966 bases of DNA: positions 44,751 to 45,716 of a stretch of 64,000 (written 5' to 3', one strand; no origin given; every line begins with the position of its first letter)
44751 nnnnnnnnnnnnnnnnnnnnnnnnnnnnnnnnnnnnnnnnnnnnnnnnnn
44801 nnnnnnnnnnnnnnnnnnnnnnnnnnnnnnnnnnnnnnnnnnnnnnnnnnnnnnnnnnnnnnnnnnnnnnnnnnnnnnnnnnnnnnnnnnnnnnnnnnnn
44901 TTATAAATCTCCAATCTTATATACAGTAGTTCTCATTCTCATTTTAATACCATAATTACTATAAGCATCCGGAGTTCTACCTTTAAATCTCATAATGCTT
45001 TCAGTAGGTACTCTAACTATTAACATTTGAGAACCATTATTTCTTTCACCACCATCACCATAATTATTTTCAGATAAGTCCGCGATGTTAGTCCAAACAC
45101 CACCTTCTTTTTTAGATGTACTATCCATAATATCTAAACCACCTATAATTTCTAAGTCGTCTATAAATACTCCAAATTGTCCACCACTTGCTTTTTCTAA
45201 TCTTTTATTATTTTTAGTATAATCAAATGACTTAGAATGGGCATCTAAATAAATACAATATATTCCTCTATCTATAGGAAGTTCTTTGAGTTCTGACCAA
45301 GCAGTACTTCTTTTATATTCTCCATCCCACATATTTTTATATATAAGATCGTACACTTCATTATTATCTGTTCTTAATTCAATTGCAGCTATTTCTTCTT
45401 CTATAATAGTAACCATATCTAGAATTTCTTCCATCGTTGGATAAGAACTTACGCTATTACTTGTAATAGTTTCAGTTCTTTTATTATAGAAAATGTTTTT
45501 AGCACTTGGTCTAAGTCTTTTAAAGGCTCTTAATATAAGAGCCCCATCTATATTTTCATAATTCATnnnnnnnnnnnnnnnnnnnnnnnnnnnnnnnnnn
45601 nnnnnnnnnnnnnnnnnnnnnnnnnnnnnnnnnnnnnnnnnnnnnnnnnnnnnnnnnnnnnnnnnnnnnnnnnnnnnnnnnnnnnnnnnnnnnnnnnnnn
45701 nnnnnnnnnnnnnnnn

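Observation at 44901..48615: Fibre tip domain encoded twice: on the 1012-aa fibre and as a separate 221-aa ORF directly downstream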

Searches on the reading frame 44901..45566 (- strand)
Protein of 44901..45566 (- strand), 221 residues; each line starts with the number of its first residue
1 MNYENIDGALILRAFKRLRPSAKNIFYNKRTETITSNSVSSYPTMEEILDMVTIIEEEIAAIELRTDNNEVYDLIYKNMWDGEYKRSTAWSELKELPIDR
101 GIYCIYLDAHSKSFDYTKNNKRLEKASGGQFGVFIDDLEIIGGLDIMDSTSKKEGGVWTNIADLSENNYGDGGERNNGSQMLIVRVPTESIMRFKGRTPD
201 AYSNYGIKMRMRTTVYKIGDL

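Call 5: search_protein_families(library=pfam, proteins=[window:44901-45566:-], max_evalue=0.1)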
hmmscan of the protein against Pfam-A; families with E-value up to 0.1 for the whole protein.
window:44901-45566:- (221 aa): 0 families

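Call 6: search_dna_similar(query=window:44901-45566:-, collection=phages, mode=protein, max_evalue=0.001, max_rows=40)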
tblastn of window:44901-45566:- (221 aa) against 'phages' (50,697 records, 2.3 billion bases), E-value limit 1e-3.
No match.

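Call 7: search_protein_families(library=phrogs, proteins=[window:44901-45566:-], max_evalue=0.01)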
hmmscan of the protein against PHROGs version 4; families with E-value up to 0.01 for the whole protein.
window:44901-45566:- (221 aa): 0 families

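Call 11: find_homologous_proteins(query=window:44901-45566:-, max_evalue=0.001)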
Query window:44901-45566:- (221 aa): 5 proteins with E <= 0.001 among 169 candidates.
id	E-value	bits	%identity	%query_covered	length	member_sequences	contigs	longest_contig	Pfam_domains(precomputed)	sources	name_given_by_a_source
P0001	4.3e-143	492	100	100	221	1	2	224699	-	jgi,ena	-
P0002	1.8e-59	219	50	97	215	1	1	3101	-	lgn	-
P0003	1.3e-58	216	50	97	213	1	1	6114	-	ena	-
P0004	1.0e-56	210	47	100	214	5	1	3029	-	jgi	-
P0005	8.4e-54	201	47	100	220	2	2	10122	-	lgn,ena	-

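Call 12: find_encoding_contigs(protein=P0005, flank=10000, max_places=4)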
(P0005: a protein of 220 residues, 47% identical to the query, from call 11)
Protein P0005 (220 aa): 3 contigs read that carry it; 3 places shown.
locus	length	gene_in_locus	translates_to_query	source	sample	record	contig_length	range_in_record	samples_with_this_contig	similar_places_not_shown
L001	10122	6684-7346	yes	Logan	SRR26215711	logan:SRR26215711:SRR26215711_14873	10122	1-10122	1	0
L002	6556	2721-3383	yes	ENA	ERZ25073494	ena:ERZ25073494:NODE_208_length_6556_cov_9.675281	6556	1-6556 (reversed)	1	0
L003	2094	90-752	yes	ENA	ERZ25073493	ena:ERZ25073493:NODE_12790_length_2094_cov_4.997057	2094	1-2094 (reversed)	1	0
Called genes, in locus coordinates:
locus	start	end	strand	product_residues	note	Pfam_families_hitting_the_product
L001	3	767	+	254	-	?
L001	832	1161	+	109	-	-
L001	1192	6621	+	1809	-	-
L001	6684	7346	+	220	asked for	-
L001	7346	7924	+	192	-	-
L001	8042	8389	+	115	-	-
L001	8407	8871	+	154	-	-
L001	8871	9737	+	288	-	-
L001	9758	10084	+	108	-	-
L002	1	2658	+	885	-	?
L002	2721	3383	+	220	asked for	-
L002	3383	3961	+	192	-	-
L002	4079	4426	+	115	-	-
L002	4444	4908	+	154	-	-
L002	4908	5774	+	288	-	-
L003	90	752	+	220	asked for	-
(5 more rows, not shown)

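Call 13: find_encoding_contigs(protein=P0003, flank=10000, max_places=4)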
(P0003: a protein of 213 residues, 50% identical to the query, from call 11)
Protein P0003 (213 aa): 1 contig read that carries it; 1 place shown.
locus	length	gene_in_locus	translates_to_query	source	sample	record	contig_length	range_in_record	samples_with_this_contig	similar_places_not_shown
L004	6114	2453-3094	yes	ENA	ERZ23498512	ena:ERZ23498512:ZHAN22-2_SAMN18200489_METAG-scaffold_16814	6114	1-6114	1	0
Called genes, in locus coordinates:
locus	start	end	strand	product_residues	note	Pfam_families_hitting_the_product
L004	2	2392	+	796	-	?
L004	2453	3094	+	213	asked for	-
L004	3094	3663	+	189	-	-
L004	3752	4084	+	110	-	-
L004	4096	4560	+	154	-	-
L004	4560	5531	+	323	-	-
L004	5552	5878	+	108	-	-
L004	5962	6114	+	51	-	?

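Call 14: find_encoding_contigs(protein=P0002, flank=10000, max_places=4)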
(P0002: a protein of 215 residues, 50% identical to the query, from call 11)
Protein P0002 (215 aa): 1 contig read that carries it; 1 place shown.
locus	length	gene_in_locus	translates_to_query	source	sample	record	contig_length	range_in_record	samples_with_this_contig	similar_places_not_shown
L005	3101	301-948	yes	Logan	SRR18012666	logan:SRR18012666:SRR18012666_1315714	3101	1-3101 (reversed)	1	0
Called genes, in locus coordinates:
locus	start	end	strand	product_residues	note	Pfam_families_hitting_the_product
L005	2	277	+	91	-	?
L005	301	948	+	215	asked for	-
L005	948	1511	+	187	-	-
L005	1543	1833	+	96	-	-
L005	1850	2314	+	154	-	-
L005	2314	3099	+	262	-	?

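Call 15: find_encoding_contigs(protein=P0004, flank=10000, max_places=4)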
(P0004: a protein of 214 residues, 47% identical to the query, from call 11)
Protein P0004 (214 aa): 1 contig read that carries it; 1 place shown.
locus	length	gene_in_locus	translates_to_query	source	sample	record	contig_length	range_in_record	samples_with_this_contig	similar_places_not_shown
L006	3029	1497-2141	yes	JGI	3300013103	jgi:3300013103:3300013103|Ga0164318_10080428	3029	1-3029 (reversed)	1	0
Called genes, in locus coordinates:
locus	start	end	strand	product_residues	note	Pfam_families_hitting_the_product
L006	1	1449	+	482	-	?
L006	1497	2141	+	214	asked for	-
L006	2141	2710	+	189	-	-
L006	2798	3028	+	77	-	?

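Call 28: search_solved_structures(query=A1, max_evalue=10, show_alignments=2)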
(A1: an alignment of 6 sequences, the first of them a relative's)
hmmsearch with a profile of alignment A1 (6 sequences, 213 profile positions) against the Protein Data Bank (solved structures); distinct sequences matched with E-value up to 10: 1.
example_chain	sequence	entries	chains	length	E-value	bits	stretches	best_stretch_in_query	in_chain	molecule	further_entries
4y66_B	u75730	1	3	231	0.16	14.9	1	16-67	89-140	Putative tbpip family protein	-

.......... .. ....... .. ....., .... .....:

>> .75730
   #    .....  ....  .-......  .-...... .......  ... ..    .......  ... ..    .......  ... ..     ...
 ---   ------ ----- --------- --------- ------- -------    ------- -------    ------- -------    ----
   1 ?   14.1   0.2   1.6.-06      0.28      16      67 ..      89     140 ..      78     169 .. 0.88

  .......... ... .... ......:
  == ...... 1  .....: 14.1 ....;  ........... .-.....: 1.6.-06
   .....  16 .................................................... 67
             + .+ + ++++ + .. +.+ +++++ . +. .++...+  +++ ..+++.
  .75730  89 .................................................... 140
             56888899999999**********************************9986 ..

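Call 30: predict_structure(alignment_id=A1)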
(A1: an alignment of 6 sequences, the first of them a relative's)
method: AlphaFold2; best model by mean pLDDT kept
length: 221 residues; sequences in the alignment: 6
mean_pLDDT: 72.8   pTM: 0.54
mean pLDDT of the five models: 72.8, 69.4, 68.7, 66.2, 64.3
residues with pLDDT >= 90: 16; 70-90: 123; 50-70: 49; < 50: 33
segments of 3 or more residues with pLDDT < 50: 66-70, 141-153, 164-176
pLDDT, mean of each block of 10 residues (from residue 1): 63 89 83 84 89 84 54 81 78 90 84 66 62 75 45 56 47 47 84 83 70 86 68
secondary structure, 60 per line:
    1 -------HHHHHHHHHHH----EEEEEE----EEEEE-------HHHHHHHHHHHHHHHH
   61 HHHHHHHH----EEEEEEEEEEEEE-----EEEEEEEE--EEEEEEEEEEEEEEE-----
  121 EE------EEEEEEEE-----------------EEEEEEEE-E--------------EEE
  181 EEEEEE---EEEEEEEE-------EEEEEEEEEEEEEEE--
elements in order: H8-18 E23-28 E33-37 H45-68 E73-85 E91-98 E101-115 E129-136 E154-161 E178-186 E190-197 E205-219
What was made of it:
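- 45435..45566 (-): s221 N-domain (residues 1-44; helix, beta-hairpin, then the conserved YPT motif), homologous to the N-domain of t189. AF2 elements H8-18, E23-28, E33-37 (call 30). hhalign against the t189 N-domain: E=9e-6, probability 83%.
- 45351..45434 (-): s221 neck: an amphipathic helix (residues 45-72) leading into the knob. AF2 helix 45-68 (call 30).
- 44904..45350 (-): s221 knob (residues 73-221), the s-type paralog with signature loops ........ (GGQFG in the window copy) and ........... Eight-strand beta-sandwich (call 30).
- On C1q/TNF-like jelly-roll knob (fold class): The AF2 model has strands 73-85, 91-98, 101-115, 129-136, 154-161, 178-186, 190-197 and 205-219 (call 30). A helix precedes the knob (call 30).
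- On T2/S16 gp38-type tip adhesin: The s221 fold is a jelly roll (call 30).
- The helix-plus-knob layout is that of a mini-fibre (call 30).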

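Call 31: search_protein_representatives(alignment_id=A1)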
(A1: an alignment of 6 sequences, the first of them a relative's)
Query: 6 sequences, 213 profile positions. Proteins with E-value up to 0.001 (for the whole library): 5; up to 1e-10: 4; up to 1e-30: 4. The best 5 are listed.
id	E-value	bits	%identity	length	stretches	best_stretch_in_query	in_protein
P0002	6.2e-103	359.4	-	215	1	2-213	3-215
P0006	1.5e-60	220.9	-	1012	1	44-213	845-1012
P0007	1.4e-55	204.6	-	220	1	10-213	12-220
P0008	1.5e-35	139.2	-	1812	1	65-212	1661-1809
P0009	4.5e-10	55.9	-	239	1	84-211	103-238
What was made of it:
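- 44901..45566 (-): s221: a separately translated 221-aa protein made of an N-domain, a neck helix and a paralogous knob. Orthologs P0002-P0005 and P0007 are 47-50% identical overall (calls 11, 31).
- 45351..45434 (-): The profile match to the fibre extends about 35 residues upstream of the knob (profile 44-213 against fibre 845-1012, call 31).
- Checked: An exhaustive profile search of 1.84 billion representative proteins found 5 family representatives (call 31).
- In phage L007 the s-type knob (P0009, E=4.5e-10, call 31) sits on an N-terminal anchor shared with two other RBP-like proteins.
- Tried and rejected: The exhaustive search did find it (call 31).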

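Call 34: find_encoding_contigs(protein=P0009, flank=10000, max_places=4)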
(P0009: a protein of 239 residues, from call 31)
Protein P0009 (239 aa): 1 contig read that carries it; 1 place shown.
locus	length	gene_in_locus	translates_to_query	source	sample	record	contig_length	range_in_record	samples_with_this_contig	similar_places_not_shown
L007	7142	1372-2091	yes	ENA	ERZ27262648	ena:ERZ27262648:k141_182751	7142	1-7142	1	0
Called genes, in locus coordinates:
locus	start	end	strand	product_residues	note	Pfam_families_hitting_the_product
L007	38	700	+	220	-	-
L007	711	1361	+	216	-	-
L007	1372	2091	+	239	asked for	-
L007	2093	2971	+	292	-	-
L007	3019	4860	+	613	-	PF13385:Laminin_G_3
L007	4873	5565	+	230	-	-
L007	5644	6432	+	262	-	PF10686:YAcAr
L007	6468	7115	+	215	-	PF01223:Endonuclease_NS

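Call 35: find_encoding_contigs(protein=P0007, flank=10000, max_places=4)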
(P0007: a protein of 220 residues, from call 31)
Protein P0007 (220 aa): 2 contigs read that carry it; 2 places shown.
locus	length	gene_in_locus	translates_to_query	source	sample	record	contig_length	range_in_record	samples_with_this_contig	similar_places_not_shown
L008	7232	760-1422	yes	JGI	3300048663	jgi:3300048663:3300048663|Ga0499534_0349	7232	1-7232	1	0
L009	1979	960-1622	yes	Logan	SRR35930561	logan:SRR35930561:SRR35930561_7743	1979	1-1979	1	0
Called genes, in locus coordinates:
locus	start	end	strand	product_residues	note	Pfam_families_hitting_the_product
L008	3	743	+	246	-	?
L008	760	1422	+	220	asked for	-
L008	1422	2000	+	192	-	-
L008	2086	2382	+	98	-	-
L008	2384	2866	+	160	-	-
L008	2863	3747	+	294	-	-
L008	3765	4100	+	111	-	PF16083:Phage_holin_3_3 (weak)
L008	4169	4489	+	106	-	-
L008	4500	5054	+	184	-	-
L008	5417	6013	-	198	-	-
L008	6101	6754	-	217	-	-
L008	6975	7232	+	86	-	?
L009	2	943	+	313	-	?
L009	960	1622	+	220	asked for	-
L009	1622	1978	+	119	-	?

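Call 49: fold_search(model_id=the predicted structure, library=viral)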
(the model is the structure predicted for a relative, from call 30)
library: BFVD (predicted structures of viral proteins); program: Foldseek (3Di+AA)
matches with E <= 10: 1651; with E <= 0.001: 120
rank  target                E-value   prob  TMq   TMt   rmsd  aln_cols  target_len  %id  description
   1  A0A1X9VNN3            4.6e-06  1.00  0.35  0.38  10.3       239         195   10  Uncharacterized protein [Mimivirus AB-566-O17]
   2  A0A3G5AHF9            5.5e-06  1.00  0.32  0.32  13.8       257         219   10  Uncharacterized protein [Solivirus sp.]
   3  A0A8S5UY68            1.5e-05  1.00  0.30  0.32  10.1       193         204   13  Uncharacterized protein [Siphoviridae sp. ctjKY6]
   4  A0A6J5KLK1            1.6e-05  1.00  0.29  0.32  19.0       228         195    9  Uncharacterized protein [uncultured Caudovirales phage]
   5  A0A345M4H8            2.5e-05  1.00  0.32  0.39  14.0       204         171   10  Uncharacterized protein [Arthrobacter phage Dewayne]
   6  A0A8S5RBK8            3.1e-05  1.00  0.34  0.46   6.7       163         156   13  Uncharacterized protein [virus sp. ctmTa7]
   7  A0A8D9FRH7            3.1e-05  1.00  0.31  0.27  11.1       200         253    8  Uncharacterized protein [uncultured marine phage]
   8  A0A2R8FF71            5.7e-05  1.00  0.25  0.15   9.6       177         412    8  Collagen-like protein (Fragment) [Brazilian cedratvirus IHUMI]
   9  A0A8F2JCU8            7.5e-05  1.00  0.33  0.16   6.6       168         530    9  Tail fibers protein [Klebsiella phage Kp_Pokalde_001]
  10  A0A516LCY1            7.5e-05  1.00  0.36  0.24  14.1       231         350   10  (no name in the UniProt tables at hand)
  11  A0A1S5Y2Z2            7.9e-05  1.00  0.29  0.32  12.9       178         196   10  Prefoldin [uncultured archaeal virus]
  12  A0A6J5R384            8.8e-05  1.00  0.29  0.38  13.6       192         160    8  Uncharacterized protein [uncultured Caudovirales phage]
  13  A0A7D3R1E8            8.8e-05  1.00  0.31  0.35  16.5       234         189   10  Uncharacterized protein [Fadolivirus FV1/VV64]
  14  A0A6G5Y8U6            8.8e-05  0.98  0.25  0.14  22.2       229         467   10  (no name in the UniProt tables at hand)
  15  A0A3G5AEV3            9.3e-05  1.00  0.31  0.27  13.8       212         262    8  Uncharacterized protein [Hyperionvirus sp.]
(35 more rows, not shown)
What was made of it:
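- Tried and rejected: Foldseek against viral models gave low TM scores to assorted helix-plus-jelly-roll proteins (call 49).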

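Call 57: find_related_loci(query=A1, collection=viral_contigs, flank=8000)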
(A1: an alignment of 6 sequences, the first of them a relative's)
Query A1 (221 aa) in viral_contigs; peptide patterns used: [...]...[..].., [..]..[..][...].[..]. (x = any residue, [..] = any of these).
130 stretches matched a pattern, but none encodes a relative of the query by tblastn (E <= 1e-3).

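Call 58: find_related_loci(query=A1, collection=genome_contigs, flank=10000)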
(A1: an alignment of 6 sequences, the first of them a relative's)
Query A1 (221 aa) in genome_contigs; peptide patterns used: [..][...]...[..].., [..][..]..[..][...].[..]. (x = any residue, [..] = any of these).
132 stretches matched a pattern, but none encodes a relative of the query by tblastn (E <= 1e-3).

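Call 59: find_related_loci(query=A1, collection=metagenome_contigs, flank=10000)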
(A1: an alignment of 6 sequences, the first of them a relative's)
Query A1 (221 aa) in metagenome_contigs; peptide patterns used: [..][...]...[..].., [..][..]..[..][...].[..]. (x = any residue, [..] = any of these).
151 stretches matched a pattern; 2 encode a relative of the query (tblastn E <= 1e-3); 2 distinct loci.
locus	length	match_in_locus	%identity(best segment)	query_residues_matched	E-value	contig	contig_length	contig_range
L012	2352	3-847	48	1-221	2e-66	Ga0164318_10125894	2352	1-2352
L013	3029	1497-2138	47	1-221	3e-65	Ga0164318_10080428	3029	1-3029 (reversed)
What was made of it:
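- Tried and rejected: JGI metagenomes yielded two short contigs (call 59).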

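Call 64: search_protein_families(library=phrogs, proteins=[L007:38-700:+, L007:711-1361:+, L007:1372-2091:+, L007:2093-2971:+, L007:3019-4860:+, L007:4873-5565:+, L007:5644-6432:+, L007:6468-7115:+], max_evalue=0.1)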
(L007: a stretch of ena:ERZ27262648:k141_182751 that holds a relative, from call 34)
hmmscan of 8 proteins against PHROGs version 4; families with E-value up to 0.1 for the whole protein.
L007:38-700:+ (220 aa): 4 families
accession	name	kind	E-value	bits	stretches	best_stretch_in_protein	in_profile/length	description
phrog_23467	-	unknown function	0.0094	16.9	1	90-176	48-132/201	-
phrog_12750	-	unknown function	0.011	16.4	1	56-117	37-98/214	-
phrog_12247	-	unknown function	0.014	16.1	1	103-202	35-130/162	-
phrog_21526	-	unknown function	0.02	16.3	0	9-56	13-54/114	-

L007:711-1361:+ (216 aa): 2 families
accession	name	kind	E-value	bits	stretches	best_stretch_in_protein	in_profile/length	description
phrog_13912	-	tail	0.016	16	1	49-117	40-105/196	minor tail protein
phrog_37926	-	unknown function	0.053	14.2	1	13-84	86-159/172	-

L007:1372-2091:+ (239 aa): 0 families

L007:2093-2971:+ (292 aa): 0 families

L007:3019-4860:+ (613 aa): 3 families
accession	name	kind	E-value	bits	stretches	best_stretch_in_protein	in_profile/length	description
phrog_4492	-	tail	2.4e-12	46.8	2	462-609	959-1093/1096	tail fiber protein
phrog_17347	-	unknown function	0.00035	21.3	1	263-347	137-221/312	-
phrog_27782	-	unknown function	0.0011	18.7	1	477-610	501-642/644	-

L007:4873-5565:+ (230 aa): 1 family
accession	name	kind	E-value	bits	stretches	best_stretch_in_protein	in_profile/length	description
phrog_22133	-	unknown function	0.053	14.9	0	108-159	47-98/111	-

L007:5644-6432:+ (262 aa): 10 families
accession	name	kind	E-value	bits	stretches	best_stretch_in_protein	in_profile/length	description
phrog_9995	-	unknown function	1.8e-33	117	1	139-257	6-121/124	-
phrog_289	-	other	3.3e-21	76.7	1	2-127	23-151/500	GTP-binding domain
phrog_16939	-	unknown function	1.4e-06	28.7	1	3-104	2-111/330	-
phrog_11222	-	unknown function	8.1e-05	23.6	1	21-102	185-266/293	-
phrog_768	-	DNA, RNA and nucleotide metabolism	0.00066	20.3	1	2-70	4-74/191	DprA-like DNA recombination-mediator protein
phrog_30585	-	DNA, RNA and nucleotide metabolism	0.0019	17.1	1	4-64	681-741/852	DNA repair protein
phrog_2281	-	other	0.025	15.1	0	149-178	43-72/168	peroxyredoxin antioxidant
phrog_33573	-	unknown function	0.038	15.2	1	236-256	15-35/38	-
phrog_23718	-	unknown function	0.046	14.7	1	15-57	47-89/147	-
phrog_10774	-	unknown function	0.075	13.6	0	14-65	100-150/179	-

L007:6468-7115:+ (215 aa): 3 families
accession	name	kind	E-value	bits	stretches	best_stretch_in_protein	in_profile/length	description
phrog_14168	-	DNA, RNA and nucleotide metabolism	5.5e-33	115.6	1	1-201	1-197/235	nuclease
phrog_9180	-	unknown function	0.0095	16.7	1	60-84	21-45/72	-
phrog_34295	-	unknown function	0.054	14.4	0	182-210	11-40/71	-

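Call 65: search_protein_families(library=pfam, proteins=[L007:38-700:+, L007:711-1361:+, L007:1372-2091:+, L007:2093-2971:+, L007:3019-4860:+, L007:4873-5565:+], max_evalue=0.5)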
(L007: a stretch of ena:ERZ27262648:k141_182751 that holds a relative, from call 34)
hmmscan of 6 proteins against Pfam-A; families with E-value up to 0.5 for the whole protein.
L007:38-700:+ (220 aa): 0 families

L007:711-1361:+ (216 aa): 4 families
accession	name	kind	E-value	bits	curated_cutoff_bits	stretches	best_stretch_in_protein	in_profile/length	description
PF06009.19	Laminin_II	-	0.012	16.1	33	1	15-94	35-120/138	Laminin Domain II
PF24531.2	ANC1_spectrin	-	0.08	13.8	27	1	17-64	40-87/95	Nuclear anchorage protein 1, spectrin repeat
PF04728.18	LPP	-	0.14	12.9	29.1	1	47-76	1-30/53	Lipoprotein leucine-zipper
PF21408.2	MTR4-like_stalk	-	0.25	12.1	24.2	0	46-66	15-39/64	Exosome RNA helicase MTR4-like, stalk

L007:1372-2091:+ (239 aa): 1 family
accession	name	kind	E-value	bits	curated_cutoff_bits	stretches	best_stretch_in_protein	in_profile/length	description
PF22238.1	RIP_P131-like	-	0.14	12.9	27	1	32-83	33-84/96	RIP/P131 family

L007:2093-2971:+ (292 aa): 0 families

L007:3019-4860:+ (613 aa): 4 families
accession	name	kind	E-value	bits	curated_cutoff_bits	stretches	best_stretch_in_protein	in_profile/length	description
PF13385.13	Laminin_G_3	-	1.9e-16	61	27.6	1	183-328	12-150/151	Concanavalin A-like lectin/glucanases superfamily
PF00354.24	Pentaxin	-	4.7e-05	23.6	25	1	251-332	82-167/194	Pentaxin family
PF02210.31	Laminin_G_2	-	0.059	14.3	22.9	1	239-318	43-123/126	Laminin G domain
PF11768.14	Frtz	-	0.22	10.3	26.2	1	512-535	511-534/548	WD repeat-containing and planar cell polarity effector protein Fritz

L007:4873-5565:+ (230 aa): 2 families
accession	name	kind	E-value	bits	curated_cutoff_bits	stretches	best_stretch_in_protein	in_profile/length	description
PF21120.3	MCM_WH_arc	-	0.22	12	26.1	1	86-110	23-47/63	Archaeal MCM, winged-helix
PF12108.13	SF3a60_bindingd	-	0.3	11.5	22.3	0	54-63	12-21/27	Splicing factor SF3a60 binding domain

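Call 68: search_protein_families(library=ncbifam, proteins=[window:44901-45566:-], max_evalue=0.1)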
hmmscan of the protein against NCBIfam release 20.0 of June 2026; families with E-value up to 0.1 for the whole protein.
window:44901-45566:- (221 aa): 0 families

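Call 80: search_dna_similar(query=L007:38-700:+, collection=phages, mode=protein, max_evalue=0.01, max_rows=12)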
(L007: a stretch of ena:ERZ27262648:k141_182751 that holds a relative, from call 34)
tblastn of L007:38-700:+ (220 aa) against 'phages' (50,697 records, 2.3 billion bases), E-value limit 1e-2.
No match.
